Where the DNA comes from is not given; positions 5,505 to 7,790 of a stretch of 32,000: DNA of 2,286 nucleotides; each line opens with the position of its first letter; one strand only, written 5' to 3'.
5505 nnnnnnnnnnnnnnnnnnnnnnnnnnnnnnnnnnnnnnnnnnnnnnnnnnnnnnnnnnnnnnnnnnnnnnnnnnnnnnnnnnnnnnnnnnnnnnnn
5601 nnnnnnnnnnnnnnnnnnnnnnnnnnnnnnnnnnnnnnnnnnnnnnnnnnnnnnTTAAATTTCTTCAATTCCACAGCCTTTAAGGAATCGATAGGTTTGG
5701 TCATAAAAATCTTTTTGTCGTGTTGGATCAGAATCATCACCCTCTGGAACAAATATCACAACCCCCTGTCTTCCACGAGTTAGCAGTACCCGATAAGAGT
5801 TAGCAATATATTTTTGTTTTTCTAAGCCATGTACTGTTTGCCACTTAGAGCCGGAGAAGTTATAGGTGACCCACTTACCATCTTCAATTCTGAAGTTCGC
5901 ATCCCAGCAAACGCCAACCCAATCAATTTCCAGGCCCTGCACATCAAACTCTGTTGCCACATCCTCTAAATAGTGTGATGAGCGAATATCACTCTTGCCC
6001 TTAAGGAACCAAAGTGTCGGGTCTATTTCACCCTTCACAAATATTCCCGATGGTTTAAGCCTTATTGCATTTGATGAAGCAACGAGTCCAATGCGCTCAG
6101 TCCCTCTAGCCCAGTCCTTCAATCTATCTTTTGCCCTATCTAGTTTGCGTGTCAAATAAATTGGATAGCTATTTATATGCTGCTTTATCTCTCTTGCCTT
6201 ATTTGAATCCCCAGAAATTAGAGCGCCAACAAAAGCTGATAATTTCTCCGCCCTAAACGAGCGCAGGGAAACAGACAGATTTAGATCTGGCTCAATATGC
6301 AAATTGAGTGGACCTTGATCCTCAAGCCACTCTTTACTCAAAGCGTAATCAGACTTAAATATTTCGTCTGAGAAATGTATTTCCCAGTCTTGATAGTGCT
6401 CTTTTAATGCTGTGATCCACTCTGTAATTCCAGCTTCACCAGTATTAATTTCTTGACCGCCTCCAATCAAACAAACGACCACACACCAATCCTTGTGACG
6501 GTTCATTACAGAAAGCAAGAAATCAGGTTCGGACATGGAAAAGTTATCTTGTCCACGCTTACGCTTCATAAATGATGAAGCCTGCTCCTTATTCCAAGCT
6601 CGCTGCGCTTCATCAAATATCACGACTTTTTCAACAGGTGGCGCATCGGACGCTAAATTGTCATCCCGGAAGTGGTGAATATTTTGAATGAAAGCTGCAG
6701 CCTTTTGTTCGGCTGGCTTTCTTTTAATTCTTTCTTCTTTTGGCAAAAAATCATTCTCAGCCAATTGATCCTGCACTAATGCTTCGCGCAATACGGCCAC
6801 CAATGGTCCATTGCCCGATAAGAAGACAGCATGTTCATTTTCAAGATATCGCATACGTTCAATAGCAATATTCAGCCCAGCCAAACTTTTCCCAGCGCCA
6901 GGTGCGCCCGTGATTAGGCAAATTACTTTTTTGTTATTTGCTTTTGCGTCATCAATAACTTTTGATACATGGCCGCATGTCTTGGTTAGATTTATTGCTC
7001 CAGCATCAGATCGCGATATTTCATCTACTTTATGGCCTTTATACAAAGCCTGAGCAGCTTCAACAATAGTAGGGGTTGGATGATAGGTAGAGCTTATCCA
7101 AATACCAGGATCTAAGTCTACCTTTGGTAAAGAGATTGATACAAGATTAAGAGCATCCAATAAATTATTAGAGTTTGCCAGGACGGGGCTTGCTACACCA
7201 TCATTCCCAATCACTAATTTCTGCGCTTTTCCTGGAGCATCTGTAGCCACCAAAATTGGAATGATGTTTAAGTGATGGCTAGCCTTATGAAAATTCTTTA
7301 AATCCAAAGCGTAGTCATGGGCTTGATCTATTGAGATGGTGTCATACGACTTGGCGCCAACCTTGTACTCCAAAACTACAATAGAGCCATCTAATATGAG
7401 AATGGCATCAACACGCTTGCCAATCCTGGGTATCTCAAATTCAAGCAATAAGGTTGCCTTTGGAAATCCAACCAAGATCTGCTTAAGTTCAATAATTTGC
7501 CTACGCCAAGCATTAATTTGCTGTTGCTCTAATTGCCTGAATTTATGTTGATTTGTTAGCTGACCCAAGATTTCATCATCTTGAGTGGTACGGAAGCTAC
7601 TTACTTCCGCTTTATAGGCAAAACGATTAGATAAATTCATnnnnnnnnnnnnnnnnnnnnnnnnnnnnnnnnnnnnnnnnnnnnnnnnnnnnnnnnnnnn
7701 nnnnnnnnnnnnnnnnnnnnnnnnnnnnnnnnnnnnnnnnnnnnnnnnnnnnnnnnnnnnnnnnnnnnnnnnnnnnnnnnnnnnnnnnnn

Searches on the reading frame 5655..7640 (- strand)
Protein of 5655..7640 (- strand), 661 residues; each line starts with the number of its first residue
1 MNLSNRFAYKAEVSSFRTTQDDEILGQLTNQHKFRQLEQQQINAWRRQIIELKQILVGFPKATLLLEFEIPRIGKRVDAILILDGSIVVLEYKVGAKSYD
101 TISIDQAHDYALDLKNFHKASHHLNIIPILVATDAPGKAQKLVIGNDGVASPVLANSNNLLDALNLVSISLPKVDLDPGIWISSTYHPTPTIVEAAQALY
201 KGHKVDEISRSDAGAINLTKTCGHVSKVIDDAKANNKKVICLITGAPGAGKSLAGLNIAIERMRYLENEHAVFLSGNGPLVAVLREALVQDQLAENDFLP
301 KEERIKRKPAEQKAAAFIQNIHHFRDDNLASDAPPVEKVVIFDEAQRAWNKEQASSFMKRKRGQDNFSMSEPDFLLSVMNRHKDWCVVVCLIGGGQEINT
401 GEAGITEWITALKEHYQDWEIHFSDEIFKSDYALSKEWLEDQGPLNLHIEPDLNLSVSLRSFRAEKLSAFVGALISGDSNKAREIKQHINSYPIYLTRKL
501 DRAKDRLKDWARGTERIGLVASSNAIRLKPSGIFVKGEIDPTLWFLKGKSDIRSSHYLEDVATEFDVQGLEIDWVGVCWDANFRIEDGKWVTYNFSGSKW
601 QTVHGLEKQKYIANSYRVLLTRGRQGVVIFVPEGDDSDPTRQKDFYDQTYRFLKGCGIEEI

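Call 14: search_protein_families(library=pfam, proteins=[window:5655-7640:-])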
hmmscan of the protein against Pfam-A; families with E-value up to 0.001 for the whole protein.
window:5655-7640:- (661 aa): 3 families
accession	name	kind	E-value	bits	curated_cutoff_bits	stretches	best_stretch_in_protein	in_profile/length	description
PF09848.15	SLFN-g3_helicase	-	8.2e-78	262.6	24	1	238-632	1-353/354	Schlafen group 3, DNA/RNA helicase domain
PF13191.12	AAA_16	-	1.1e-05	26.5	32.6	1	233-351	20-145/167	AAA ATPase domain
PF04851.21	ResIII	-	0.0006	20.2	22.5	0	228-351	15-140/164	Type III restriction enzyme, res subunit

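Call 101: search_protein_families(library=padloc, proteins=[window:5655-7640:-], max_evalue=0.001)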
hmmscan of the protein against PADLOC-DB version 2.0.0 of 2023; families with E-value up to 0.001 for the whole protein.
window:5655-7640:- (661 aa): 3 families
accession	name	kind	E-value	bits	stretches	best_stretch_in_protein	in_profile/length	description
PDLC05014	PDC-S41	-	5.9e-280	928.2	1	6-661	3-653/657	-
PDLC02350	AbiO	-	3.5e-05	20.8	0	20-103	16-94/468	AbiO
PDLC02372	Nhi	-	0.00021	18.1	0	235-260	196-221/470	-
